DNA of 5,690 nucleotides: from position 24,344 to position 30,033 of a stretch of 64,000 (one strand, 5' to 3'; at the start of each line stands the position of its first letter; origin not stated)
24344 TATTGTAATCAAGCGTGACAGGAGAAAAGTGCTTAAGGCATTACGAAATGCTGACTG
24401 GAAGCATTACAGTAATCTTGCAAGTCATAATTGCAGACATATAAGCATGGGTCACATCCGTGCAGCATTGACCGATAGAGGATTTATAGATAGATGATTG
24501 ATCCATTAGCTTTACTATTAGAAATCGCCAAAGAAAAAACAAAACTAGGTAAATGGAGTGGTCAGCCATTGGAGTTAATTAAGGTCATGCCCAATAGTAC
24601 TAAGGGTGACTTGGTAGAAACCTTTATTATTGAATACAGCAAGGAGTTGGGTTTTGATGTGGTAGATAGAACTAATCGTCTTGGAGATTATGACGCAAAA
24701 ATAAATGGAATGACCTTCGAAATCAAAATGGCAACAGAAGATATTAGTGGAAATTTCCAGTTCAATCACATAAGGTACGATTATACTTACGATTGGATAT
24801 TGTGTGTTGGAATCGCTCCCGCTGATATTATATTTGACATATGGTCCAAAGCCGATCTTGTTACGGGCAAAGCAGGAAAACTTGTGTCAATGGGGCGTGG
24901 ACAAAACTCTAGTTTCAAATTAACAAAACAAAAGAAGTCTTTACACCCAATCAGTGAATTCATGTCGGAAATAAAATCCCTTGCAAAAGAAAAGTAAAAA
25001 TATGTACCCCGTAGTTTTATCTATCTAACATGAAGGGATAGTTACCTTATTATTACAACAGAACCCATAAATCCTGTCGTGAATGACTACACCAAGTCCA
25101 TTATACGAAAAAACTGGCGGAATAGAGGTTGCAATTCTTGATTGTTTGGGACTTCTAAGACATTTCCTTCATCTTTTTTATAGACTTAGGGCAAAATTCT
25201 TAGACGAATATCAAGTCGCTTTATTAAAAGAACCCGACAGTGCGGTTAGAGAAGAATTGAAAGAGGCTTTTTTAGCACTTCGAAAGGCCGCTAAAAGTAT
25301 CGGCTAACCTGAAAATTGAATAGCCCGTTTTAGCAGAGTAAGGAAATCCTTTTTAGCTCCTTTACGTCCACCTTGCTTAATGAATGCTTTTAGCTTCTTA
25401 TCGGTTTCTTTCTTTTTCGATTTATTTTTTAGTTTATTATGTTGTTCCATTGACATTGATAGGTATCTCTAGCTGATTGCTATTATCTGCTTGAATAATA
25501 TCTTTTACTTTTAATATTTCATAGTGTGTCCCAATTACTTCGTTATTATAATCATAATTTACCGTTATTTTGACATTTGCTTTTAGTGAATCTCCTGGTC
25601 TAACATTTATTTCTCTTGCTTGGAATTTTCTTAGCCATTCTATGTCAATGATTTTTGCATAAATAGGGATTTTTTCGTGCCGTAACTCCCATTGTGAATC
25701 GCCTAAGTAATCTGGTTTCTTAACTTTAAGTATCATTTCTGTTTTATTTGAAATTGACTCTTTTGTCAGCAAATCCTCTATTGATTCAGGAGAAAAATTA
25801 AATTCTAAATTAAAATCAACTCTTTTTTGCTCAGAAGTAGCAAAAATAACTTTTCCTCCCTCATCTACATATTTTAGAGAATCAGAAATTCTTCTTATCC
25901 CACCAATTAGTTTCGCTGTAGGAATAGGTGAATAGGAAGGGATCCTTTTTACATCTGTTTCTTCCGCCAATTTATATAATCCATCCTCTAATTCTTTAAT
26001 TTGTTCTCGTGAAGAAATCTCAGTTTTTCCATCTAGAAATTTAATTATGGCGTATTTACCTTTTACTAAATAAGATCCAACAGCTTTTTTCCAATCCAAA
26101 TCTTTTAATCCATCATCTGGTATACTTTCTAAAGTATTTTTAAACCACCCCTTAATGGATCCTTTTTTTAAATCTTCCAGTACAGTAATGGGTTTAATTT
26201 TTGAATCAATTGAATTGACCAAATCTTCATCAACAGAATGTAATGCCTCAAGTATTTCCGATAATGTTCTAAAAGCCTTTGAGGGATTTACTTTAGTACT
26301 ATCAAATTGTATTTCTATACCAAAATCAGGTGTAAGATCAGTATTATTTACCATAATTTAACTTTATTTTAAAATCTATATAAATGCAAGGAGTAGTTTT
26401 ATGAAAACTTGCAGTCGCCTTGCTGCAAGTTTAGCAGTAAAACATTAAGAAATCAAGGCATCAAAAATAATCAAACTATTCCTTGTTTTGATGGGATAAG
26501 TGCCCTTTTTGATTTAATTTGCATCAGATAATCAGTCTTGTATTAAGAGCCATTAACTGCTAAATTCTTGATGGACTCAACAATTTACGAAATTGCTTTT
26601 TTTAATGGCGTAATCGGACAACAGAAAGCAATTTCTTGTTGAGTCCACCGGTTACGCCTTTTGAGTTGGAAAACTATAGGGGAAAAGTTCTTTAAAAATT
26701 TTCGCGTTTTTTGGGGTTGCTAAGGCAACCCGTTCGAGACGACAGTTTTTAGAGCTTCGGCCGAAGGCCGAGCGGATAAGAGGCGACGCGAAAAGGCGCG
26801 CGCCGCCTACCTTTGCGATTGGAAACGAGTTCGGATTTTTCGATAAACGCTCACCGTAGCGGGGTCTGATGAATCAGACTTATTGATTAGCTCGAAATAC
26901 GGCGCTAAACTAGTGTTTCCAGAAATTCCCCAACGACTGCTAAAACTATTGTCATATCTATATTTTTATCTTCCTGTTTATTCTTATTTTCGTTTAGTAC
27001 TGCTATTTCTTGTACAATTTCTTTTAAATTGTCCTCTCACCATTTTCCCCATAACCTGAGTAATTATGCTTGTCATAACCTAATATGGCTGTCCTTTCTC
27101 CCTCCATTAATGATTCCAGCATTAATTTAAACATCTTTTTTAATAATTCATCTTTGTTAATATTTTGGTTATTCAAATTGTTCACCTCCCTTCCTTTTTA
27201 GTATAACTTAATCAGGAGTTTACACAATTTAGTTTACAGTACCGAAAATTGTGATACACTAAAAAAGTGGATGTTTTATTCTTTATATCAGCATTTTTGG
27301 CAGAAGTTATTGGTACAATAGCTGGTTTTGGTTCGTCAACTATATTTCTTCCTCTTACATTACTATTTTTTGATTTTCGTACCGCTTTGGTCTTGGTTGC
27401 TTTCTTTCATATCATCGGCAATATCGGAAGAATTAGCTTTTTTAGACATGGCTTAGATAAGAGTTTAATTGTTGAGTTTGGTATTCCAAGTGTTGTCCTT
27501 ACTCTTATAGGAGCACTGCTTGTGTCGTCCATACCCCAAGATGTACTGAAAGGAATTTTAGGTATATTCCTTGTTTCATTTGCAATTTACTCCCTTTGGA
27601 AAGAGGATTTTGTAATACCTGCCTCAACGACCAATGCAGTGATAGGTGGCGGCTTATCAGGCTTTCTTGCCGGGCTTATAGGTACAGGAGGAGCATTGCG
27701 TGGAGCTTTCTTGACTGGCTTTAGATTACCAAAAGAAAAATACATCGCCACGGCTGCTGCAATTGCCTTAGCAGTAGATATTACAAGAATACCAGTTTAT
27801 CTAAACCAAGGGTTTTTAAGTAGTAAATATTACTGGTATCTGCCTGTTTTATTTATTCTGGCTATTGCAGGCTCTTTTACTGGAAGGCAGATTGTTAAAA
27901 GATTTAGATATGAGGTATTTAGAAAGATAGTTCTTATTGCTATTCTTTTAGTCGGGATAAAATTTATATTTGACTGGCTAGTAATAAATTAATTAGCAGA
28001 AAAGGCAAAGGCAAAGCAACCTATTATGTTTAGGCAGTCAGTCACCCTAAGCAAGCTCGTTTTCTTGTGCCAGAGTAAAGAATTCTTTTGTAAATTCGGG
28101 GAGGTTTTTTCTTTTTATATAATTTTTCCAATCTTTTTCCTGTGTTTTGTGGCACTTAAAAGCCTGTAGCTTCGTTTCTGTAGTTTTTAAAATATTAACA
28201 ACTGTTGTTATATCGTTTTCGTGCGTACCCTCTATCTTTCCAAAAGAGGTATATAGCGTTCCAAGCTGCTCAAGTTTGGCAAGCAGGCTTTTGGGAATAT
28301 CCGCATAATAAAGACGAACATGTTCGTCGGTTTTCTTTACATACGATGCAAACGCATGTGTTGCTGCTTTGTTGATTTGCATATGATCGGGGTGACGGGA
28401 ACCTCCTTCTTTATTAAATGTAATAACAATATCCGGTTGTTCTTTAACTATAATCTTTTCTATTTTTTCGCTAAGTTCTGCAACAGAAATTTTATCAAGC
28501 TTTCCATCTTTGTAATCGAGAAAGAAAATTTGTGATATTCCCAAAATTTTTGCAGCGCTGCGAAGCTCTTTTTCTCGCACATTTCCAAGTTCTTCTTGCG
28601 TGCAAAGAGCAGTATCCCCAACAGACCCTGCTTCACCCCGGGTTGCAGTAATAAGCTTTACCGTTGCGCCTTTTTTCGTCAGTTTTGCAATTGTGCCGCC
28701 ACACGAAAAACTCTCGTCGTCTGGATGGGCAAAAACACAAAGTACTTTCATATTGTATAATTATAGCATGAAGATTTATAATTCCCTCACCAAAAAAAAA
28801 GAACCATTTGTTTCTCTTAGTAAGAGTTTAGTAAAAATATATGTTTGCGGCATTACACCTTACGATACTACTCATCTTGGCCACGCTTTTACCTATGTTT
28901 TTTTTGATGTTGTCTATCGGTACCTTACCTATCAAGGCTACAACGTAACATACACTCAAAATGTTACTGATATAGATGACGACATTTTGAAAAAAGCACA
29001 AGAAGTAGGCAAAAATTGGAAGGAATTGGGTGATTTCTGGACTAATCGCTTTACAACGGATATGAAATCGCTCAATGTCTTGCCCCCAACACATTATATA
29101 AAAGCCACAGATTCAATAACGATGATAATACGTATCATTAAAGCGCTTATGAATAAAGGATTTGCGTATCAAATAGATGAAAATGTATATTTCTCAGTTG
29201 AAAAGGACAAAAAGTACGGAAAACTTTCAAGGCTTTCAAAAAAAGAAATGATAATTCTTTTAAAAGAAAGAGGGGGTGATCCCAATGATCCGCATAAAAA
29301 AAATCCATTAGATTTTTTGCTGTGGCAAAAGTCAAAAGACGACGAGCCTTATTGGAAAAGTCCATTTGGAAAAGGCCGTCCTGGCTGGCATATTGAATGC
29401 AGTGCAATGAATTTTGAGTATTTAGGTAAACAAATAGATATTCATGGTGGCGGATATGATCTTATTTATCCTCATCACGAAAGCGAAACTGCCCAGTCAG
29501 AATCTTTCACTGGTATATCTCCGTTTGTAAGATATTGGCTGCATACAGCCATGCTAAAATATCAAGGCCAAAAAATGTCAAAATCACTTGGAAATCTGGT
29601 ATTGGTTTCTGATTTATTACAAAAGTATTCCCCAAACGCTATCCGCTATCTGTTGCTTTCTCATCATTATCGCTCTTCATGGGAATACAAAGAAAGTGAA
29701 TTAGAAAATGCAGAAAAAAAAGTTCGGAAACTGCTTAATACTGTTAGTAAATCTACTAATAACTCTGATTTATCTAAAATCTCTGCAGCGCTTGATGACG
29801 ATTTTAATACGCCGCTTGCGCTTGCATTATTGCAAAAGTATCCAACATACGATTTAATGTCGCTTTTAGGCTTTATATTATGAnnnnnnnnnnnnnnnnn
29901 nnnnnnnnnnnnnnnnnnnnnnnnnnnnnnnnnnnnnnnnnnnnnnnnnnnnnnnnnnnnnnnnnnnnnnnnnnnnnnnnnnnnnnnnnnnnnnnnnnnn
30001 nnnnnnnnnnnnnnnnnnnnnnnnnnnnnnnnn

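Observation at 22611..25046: IS1595-family transposon whose inverted repeats enclose a complete type II R-M pair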

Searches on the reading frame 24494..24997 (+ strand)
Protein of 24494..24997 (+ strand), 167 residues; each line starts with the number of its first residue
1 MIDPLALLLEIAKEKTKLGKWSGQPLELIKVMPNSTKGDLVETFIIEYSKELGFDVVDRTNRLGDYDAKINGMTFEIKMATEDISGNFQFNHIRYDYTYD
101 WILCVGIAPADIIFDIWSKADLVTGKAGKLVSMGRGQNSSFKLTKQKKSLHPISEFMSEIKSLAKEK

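Call 3: search_protein_families(library=pfam, proteins=[window:24494-24997:+], max_evalue=0.1)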
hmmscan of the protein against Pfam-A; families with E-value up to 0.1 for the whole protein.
window:24494-24997:+ (167 aa): 0 families

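Call 4: search_protein_families(library=ncbifam, proteins=[window:24494-24997:+], max_evalue=0.1)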
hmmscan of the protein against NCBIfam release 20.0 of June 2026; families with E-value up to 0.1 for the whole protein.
window:24494-24997:+ (167 aa): 0 families

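Call 13: search_solved_structures(query=window:24494-24997:+, max_evalue=10)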
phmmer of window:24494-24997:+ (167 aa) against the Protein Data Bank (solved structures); distinct sequences matched with E-value up to 10: 3.
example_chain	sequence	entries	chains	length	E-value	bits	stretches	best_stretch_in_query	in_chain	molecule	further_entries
8gpy_C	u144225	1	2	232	0.099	15.7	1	88-135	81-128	scFv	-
8gou_I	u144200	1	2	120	0.2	14.7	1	88-124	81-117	TH003 Fab heavy chain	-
5gzr_H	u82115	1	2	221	1.4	11.9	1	84-127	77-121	Z23 Fab heavy chain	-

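Call 18: find_homologous_proteins(query=window:24494-24997:+, max_evalue=0.001)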
Query window:24494-24997:+ (167 aa): 191 proteins with E <= 0.001 among 236 candidates; the best 120 are listed.
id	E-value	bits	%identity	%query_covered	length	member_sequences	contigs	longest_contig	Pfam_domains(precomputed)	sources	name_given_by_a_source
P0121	1.8e-105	368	100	100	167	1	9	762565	-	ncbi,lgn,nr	ncbi:MAG: hypothetical protein HYV37_03395 [Candidatus Levyibacteriota bacterium]|nr:MAG: hypothetic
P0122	1.4e-89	316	85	99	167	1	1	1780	-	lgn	-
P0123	3.1e-89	315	84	100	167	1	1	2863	-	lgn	-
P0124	1.0e-87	310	84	99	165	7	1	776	-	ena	-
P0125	1.1e-87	310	85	99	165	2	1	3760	-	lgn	-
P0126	1.0e-85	303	84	99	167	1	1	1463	-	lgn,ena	-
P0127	1.9e-85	303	83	99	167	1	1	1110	-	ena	-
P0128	3.3e-85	302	81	99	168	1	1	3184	-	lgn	-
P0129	4.2e-85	301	82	99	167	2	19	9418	-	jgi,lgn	-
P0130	1.9e-84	299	81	99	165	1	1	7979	-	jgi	-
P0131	2.1e-83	296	80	99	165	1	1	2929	-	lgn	-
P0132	6.8e-82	291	79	99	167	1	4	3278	-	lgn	-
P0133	9.4e-82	291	79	99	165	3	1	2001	-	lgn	-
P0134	1.0e-80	287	77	100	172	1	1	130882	-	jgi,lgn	-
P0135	2.1e-80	286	76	99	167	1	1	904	-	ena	-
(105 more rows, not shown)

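Call 24: search_solved_structures(query=A2, max_evalue=10, show_alignments=2)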
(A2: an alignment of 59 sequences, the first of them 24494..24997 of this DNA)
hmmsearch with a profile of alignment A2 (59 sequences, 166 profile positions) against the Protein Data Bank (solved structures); distinct sequences matched with E-value up to 10: 0.

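Call 28: predict_structure(alignment_id=A2)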
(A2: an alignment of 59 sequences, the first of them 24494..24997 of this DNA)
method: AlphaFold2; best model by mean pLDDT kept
length: 167 residues; sequences in the alignment: 59
mean_pLDDT: 92.9   pTM: 0.86
mean pLDDT of the five models: 92.9, 91.3, 91.3, 90.9, 90.5
residues with pLDDT >= 90: 135; 70-90: 31; 50-70: 1; < 50: 0
segments of 3 or more residues with pLDDT < 50: none
pLDDT, mean of each block of 10 residues (from residue 1): 94 84 94 93 97 90 85 96 96 92 98 97 94 89 97 98 83
secondary structure, 60 per line:
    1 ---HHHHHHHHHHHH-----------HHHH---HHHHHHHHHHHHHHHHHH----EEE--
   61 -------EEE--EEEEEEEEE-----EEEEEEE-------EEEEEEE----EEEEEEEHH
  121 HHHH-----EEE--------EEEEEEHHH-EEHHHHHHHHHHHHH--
elements in order: H4-15 H27-30 H34-51 E56-58 E68-70 E73-81 E87-93 E101-107 E112-118 H119-124 E130-132 E141-146 H153-165

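Call 34: fold_search(model_id=the predicted structure, library=pdb)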
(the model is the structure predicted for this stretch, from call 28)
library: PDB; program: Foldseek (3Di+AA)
matches with E <= 10: 450; with E <= 0.001: 8
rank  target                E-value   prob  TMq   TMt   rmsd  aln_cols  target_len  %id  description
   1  2ost_A                1.9e-05  1.00  0.51  0.56   6.1       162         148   12  The structure of a bacterial homing endonuclease : I-Ssp6803I (released 2007-03-20)
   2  2ost_B                2.2e-05  1.00  0.51  0.57   5.2       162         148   12  The structure of a bacterial homing endonuclease : I-Ssp6803I (released 2007-03-20)
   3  2ost_C                4.3e-05  1.00  0.46  0.55   4.8       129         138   15  The structure of a bacterial homing endonuclease : I-Ssp6803I (released 2007-03-20)
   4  2ost_D                5.2e-05  1.00  0.48  0.57   5.2       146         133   14  The structure of a bacterial homing endonuclease : I-Ssp6803I (released 2007-03-20)
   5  4tkd_A                3.4e-04  1.00  0.40  0.52   4.8       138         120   13  Sulfolobus solfataricus HJC mutants (released 2015-08-12)
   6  1rve_A                3.6e-04  1.00  0.47  0.34   4.9       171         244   12  THE CRYSTAL STRUCTURE OF ECORV ENDONUCLEASE AND OF ITS COMPLEXES WITH COGNATE AND NON-COGNATE DNA FRAGMENTS (released 1994-01-31)
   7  2b0d_A                5.7e-04  0.98  0.31  0.24  15.3       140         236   10  EcoRV Restriction Endonuclease/GAATTC/Ca2+ (released 2005-09-27)
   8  4tkd_C                6.9e-04  1.00  0.43  0.54   4.4       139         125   14  Sulfolobus solfataricus HJC mutants (released 2015-08-12)
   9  1eop_B                1.0e-03  0.96  0.33  0.25  17.9       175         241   11  ECORV BOUND TO COGNATE DNA (released 2000-04-04)
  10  4rve_A                1.2e-03  0.97  0.35  0.26  19.5       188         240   12  THE CRYSTAL STRUCTURE OF ECORV ENDONUCLEASE AND OF ITS COMPLEXES WITH COGNATE AND NON-COGNATE DNA SEGMENTS (released 1993-04-15)
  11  1sx8_A                1.2e-03  1.00  0.44  0.33  12.2       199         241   11  EcoRV bound to cognate DNA and Mn2+ (released 2004-04-06)
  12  1sx5_B                1.8e-03  1.00  0.43  0.32  12.6       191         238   12  K38A EcoRV bound to cleaved DNA and Mn2+: P1 crystal form (released 2004-04-06)
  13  1stx_A                1.8e-03  0.99  0.41  0.30  16.7       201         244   12  Structure of the K38A mutant of EcoRV bound to cognate DNA and Mn2+ (released 2004-04-06)
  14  1eo4_A                1.9e-03  1.00  0.46  0.34  12.0       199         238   12  ECORV BOUND TO MN2+ AND COGNATE DNA CONTAINING A 3'S SUBSTITION AT THE CLEAVAGE SITE (released 2000-04-04)
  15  1b96_A                1.9e-03  0.99  0.43  0.31  16.8       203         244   14  ANALYSIS OF A MUTATIONAL HOT-SPOT IN THE ECORV RESTRICTION ENDONUCLEASE: A CATALYTIC ROLE FOR A MAIN CHAIN CARBONYL GR (released 1999-02-26)
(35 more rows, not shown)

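Call 73: search_protein_families(library=padloc, proteins=[window:24494-24997:+], max_evalue=1)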
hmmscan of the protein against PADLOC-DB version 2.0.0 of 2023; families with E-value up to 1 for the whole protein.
window:24494-24997:+ (167 aa): 2 families
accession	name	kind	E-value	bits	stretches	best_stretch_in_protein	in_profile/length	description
PDLC03515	REase_II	-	7.3e-16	56.4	1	20-121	32-130/186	Type II restriction enzyme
PDLC03498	REase_II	-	2e-08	32.3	1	65-123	66-126/182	Type II restriction enzyme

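Call 74: search_protein_families(library=phrogs, proteins=[window:24494-24997:+], max_evalue=0.1)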
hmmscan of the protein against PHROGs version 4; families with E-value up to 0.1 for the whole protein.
window:24494-24997:+ (167 aa): 2 families
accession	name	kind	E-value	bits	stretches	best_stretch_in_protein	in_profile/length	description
phrog_6927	-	unknown function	7.1e-07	30.2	1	14-122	17-134/179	-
phrog_22065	-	tail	0.063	13.2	1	60-115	82-136/456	tail sheath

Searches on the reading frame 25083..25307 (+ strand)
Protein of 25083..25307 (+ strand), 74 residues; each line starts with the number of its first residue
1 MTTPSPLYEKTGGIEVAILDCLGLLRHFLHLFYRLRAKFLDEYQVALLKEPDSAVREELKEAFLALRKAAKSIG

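Call 3: search_protein_families(library=pfam, proteins=[window:25083-25307:+], max_evalue=0.1)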
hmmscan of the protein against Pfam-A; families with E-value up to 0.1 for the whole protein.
window:25083-25307:+ (74 aa): 0 families

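Call 4: search_protein_families(library=ncbifam, proteins=[window:25083-25307:+], max_evalue=0.1)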
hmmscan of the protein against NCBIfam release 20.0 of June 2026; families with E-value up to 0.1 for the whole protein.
window:25083-25307:+ (74 aa): 0 families

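Call 73: search_protein_families(library=padloc, proteins=[window:25083-25307:+], max_evalue=1)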
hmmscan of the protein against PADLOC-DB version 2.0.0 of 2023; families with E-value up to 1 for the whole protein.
window:25083-25307:+ (74 aa): 0 families

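Call 74: search_protein_families(library=phrogs, proteins=[window:25083-25307:+], max_evalue=0.1)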
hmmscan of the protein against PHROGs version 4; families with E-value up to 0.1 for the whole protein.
window:25083-25307:+ (74 aa): 0 families

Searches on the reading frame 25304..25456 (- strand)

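Call 73: search_protein_families(library=padloc, proteins=[window:25304-25456:-], max_evalue=1)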
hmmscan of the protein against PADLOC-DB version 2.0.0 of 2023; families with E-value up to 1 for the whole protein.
window:25304-25456:- (50 aa): 0 families

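Call 74: search_protein_families(library=phrogs, proteins=[window:25304-25456:-], max_evalue=0.1)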
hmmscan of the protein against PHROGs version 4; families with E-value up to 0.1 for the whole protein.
window:25304-25456:- (50 aa): 1 family
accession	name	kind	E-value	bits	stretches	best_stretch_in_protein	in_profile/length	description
phrog_6021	-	unknown function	0.0066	17.7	1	7-45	34-73/77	-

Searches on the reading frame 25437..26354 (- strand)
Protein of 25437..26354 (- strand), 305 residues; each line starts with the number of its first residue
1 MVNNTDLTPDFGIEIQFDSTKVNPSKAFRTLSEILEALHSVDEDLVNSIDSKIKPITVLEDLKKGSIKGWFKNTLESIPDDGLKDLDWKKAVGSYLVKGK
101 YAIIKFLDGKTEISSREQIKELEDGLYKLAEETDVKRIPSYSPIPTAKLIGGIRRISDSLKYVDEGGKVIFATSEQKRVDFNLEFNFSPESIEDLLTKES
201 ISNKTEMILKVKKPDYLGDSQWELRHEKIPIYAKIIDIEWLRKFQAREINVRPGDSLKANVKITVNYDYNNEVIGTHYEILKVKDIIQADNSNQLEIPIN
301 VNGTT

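Call 3: search_protein_families(library=pfam, proteins=[window:25437-26354:-], max_evalue=0.1)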
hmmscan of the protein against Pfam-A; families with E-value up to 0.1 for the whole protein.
window:25437-26354:- (305 aa): 1 family
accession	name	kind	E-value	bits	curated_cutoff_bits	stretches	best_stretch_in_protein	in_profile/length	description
PF05798.17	Phage_FRD3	-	0.095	13.6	28.1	0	260-300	3-43/75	Bacteriophage FRD3 protein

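Call 4: search_protein_families(library=ncbifam, proteins=[window:25437-26354:-], max_evalue=0.1)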
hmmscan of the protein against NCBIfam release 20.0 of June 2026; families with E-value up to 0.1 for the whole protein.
window:25437-26354:- (305 aa): 1 family
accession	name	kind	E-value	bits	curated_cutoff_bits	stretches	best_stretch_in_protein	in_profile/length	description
NF053583.1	LAPAL_fam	equivalog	7e-29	101.1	60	1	29-287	18-291/292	LAPAL motif-containing putative phage structural protein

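Call 73: search_protein_families(library=padloc, proteins=[window:25437-26354:-], max_evalue=1)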
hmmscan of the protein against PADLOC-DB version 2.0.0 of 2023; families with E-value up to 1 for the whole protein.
window:25437-26354:- (305 aa): 1 family
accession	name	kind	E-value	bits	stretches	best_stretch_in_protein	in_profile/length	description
PDLC05015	PDC-S42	-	2.2e-08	31.9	1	187-296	195-299/302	-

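Call 74: search_protein_families(library=phrogs, proteins=[window:25437-26354:-], max_evalue=0.1)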
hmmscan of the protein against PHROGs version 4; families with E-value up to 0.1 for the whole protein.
window:25437-26354:- (305 aa): 3 families
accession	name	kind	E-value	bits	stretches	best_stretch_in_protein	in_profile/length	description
phrog_3243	-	unknown function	5.9e-07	30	1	28-294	28-292/293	-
phrog_27740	-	unknown function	0.012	16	1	8-265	2-252/287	-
phrog_22286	-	unknown function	0.089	13.7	0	109-138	23-52/70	-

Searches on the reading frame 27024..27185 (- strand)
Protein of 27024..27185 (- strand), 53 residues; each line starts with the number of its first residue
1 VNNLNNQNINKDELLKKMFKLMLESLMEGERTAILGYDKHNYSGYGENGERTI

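Call 83: search_protein_families(library=pfam, proteins=[window:27024-27185:-], max_evalue=0.01)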
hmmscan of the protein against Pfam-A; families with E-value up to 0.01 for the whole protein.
window:27024-27185:- (53 aa): 1 family
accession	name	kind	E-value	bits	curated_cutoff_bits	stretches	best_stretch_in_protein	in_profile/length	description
PF00872.24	Transposase_mut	-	0.00013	21.4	21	1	8-48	19-62/379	Transposase, Mutator family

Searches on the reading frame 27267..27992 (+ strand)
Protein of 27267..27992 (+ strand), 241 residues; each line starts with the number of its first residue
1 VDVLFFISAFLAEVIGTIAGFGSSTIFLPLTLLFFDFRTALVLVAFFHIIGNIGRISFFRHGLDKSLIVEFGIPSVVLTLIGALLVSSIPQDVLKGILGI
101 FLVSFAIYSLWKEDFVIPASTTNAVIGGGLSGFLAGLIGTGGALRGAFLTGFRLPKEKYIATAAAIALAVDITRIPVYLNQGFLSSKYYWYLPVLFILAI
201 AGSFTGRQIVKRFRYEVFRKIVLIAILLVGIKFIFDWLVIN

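Call 83: search_protein_families(library=pfam, proteins=[window:27267-27992:+], max_evalue=0.01)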
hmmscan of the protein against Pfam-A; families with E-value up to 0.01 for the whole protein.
window:27267-27992:+ (241 aa): 1 family
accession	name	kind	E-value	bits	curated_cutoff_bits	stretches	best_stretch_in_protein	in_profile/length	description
PF01925.25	TauE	-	5.9e-34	118.2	32.6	1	6-233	2-237/237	Sulfite exporter TauE/SafE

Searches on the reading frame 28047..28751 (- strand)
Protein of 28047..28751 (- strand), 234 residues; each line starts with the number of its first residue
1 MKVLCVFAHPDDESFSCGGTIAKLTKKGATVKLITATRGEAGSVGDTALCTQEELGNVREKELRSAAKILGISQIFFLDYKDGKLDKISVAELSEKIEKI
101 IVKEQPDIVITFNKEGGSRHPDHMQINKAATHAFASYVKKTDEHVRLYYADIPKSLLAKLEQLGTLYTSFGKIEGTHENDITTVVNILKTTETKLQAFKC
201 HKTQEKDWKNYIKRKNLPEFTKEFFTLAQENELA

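Call 83: search_protein_families(library=pfam, proteins=[window:28047-28751:-], max_evalue=0.01)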
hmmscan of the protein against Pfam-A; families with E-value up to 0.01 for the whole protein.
window:28047-28751:- (234 aa): 1 family
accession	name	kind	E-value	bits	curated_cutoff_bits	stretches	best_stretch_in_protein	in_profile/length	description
PF02585.22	PIG-L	-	4.2e-40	137.7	28.2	1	4-133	1-128/129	GlcNAc-PI de-N-acetylase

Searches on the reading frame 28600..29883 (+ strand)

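Call 83: search_protein_families(library=pfam, proteins=[window:28600-29883:+], max_evalue=0.01)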
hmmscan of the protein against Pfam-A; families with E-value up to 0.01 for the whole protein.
window:28600-29883:+ (427 aa): 5 families
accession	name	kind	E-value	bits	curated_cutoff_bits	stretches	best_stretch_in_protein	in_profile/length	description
PF01406.26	tRNA-synt_1e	-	6e-118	394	27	1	71-372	3-300/301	tRNA synthetases class I (C) catalytic domain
PF09334.17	tRNA-synt_1g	-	1.7e-15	57.1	20.1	2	89-204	12-128/391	tRNA synthetases class I (M)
PF00133.28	tRNA-synt_1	-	2.2e-14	53.5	22.7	1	280-358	330-408/414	tRNA synthetases class I (I, L, M and V)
PF01921.24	tRNA-synt_1f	-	6.7e-06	25.7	27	1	301-377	260-334/360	tRNA synthetases class I (K)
PF09190.17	DALR_2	-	0.00018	22.5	22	1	395-411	3-19/57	DALR domain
